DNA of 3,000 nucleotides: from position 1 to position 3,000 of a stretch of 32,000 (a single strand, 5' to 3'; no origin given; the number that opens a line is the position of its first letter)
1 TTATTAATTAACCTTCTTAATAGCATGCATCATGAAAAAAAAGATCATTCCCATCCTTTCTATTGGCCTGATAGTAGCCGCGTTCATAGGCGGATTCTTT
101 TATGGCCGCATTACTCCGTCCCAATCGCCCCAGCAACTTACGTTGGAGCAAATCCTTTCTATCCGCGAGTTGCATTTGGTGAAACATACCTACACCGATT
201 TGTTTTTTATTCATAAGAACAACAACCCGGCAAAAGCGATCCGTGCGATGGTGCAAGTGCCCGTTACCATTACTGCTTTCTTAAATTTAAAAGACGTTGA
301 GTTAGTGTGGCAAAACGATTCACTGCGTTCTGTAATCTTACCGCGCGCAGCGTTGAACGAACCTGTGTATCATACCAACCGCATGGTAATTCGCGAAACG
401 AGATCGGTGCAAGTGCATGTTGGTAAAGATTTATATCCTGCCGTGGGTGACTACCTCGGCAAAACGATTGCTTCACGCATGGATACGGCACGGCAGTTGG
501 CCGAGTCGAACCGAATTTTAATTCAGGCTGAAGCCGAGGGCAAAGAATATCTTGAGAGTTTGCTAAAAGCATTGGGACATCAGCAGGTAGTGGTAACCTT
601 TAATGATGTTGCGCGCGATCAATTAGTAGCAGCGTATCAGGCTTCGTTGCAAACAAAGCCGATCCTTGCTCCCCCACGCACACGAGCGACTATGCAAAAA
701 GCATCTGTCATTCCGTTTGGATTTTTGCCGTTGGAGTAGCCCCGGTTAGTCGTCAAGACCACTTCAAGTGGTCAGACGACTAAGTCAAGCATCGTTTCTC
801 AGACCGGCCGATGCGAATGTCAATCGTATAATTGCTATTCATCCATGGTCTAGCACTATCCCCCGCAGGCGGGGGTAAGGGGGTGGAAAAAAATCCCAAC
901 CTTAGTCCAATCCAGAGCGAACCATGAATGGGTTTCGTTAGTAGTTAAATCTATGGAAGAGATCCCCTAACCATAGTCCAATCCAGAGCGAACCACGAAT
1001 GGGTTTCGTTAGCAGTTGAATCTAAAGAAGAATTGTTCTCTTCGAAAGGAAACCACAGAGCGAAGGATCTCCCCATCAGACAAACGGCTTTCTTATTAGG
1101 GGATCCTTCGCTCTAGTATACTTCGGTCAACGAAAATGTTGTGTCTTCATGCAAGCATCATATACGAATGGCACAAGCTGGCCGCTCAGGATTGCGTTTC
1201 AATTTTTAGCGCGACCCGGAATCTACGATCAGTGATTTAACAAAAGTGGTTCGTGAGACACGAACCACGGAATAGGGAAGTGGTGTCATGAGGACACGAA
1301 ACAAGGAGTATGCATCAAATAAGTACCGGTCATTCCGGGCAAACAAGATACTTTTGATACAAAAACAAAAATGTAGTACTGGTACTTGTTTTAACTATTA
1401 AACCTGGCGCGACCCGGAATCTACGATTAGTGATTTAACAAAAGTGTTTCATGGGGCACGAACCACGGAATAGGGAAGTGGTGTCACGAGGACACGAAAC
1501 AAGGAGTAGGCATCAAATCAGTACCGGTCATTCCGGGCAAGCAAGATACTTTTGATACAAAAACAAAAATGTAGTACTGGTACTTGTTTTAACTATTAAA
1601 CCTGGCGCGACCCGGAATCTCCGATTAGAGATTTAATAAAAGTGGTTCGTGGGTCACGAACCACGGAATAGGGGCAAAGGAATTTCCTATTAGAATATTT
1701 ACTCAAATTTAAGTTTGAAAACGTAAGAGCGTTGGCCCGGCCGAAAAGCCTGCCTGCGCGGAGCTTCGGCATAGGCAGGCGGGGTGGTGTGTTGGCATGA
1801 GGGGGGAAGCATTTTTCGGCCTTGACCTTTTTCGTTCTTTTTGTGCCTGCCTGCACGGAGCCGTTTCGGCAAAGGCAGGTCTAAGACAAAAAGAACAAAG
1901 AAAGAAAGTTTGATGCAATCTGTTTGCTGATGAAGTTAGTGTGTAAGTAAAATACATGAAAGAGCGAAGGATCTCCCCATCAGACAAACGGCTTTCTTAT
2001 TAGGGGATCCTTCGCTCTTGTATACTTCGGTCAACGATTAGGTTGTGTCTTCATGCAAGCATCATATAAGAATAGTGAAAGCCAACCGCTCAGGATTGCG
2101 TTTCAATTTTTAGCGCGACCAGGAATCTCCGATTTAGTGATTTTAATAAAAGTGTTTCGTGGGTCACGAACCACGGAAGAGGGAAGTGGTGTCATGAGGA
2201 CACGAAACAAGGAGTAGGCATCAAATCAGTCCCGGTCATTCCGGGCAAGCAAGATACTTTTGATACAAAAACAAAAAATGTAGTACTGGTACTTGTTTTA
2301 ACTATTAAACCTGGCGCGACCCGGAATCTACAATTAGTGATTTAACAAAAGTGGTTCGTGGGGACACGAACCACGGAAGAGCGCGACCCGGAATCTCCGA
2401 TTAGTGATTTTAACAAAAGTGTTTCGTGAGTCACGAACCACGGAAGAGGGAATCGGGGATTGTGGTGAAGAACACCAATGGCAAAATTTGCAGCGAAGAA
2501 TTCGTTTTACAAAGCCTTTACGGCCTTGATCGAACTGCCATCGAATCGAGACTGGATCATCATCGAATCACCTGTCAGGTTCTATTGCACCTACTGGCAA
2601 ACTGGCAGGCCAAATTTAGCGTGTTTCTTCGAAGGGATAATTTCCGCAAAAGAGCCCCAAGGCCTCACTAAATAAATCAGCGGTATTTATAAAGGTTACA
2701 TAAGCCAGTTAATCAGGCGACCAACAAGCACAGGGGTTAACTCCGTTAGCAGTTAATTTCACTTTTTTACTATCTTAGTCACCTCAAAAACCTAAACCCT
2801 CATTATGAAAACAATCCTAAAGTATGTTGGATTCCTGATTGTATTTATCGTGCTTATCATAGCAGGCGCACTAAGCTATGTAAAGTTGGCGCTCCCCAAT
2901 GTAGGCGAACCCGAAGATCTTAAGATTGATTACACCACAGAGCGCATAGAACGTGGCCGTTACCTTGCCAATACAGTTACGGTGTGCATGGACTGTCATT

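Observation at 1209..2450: Modular 198-bp head+tail tandem repeat (6 heads, 3 tails) filling a 2-kb gene-free gap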

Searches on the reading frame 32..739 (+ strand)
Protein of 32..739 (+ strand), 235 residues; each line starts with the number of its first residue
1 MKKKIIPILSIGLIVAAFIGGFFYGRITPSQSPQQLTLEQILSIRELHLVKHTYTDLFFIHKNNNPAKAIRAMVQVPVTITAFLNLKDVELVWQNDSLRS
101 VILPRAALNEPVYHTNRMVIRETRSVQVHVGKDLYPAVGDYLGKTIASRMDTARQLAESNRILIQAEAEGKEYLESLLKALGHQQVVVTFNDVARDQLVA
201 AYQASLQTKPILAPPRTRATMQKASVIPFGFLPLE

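Call 14: find_encoding_contigs(protein=window:32-739:+, flank=10000, max_places=10)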
Protein window:32-739:+ (235 aa): no gene with exactly this product is on record in the collection.

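Call 38: search_protein_families(library=pfam, proteins=[window:32-739:+], max_evalue=0.01)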
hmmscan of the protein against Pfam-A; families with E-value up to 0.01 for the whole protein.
window:32-739:+ (235 aa): 1 family
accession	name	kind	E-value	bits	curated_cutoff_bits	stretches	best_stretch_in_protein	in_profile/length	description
PF14014.11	DUF4230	-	6.8e-09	36.4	27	1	39-187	1-147/148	Protein of unknown function (DUF4230)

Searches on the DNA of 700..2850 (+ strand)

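Call 9: search_rna_families(source=window, start=700, end=2850, threshold=evalue, max_evalue=5, show_alignments=3)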
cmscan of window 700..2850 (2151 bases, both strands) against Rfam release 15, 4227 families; matches with E-value up to 5: 4.
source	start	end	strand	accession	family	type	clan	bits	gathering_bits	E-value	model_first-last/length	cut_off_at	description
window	1827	1903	-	RF03578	mir-3910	Gene; miRNA;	-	26.7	95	0.017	1-82/82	no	mir-3910 microRNA precursor family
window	1827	1903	+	RF03578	mir-3910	Gene; miRNA;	-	25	95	0.049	1-82/82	no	mir-3910 microRNA precursor family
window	2341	2389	-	RF02056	STnc390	Gene; sRNA;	-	17.2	50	2.4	1-60/60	no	Salmonella sRNA STnc390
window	1236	1297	-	RF02056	STnc390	Gene; sRNA;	-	16.4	50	4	1-60/60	no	Salmonella sRNA STnc390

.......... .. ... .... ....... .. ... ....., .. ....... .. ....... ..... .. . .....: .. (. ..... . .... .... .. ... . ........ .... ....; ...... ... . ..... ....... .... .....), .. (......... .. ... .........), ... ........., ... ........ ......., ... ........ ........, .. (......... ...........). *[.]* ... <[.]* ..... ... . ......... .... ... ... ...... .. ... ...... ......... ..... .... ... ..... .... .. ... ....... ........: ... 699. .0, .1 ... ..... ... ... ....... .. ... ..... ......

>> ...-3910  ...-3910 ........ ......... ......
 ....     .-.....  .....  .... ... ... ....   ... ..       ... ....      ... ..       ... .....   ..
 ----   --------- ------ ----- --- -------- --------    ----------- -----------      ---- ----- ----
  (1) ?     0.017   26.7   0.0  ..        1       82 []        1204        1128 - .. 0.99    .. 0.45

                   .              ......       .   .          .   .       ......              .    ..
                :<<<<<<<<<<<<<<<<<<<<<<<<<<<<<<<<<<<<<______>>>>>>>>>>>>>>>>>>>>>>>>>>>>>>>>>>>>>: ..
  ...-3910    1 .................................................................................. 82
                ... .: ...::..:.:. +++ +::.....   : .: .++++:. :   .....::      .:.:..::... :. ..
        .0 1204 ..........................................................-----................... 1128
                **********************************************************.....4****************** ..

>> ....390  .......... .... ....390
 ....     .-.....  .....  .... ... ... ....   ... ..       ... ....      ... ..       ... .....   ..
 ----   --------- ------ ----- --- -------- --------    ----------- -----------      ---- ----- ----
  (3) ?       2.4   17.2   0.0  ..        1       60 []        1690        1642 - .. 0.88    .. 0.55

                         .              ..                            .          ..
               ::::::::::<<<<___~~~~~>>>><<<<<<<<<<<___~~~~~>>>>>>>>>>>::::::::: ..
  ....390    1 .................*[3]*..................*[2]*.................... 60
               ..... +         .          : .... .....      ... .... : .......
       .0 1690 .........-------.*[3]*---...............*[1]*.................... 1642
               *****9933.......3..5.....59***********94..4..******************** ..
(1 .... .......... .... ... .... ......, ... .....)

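Call 51: search_dna_similar(query=window:895-2500:+, collection=plasmids, mode=distant, max_evalue=0.001, max_rows=10)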
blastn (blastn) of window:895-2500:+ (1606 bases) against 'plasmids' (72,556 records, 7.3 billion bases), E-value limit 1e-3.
No match.

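Call 52: search_dna_similar(query=window:895-2500:+, collection=phages, mode=distant, max_evalue=0.001, max_rows=10)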
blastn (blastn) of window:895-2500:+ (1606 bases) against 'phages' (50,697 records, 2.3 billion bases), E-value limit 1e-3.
No match.

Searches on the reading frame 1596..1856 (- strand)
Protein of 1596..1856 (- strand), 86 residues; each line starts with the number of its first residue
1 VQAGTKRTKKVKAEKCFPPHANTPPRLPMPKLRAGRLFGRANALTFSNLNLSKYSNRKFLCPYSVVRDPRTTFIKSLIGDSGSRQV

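Call 38: search_protein_families(library=pfam, proteins=[window:1596-1856:-], max_evalue=0.01)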
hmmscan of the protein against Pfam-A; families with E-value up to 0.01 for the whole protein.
window:1596-1856:- (86 aa): 0 families
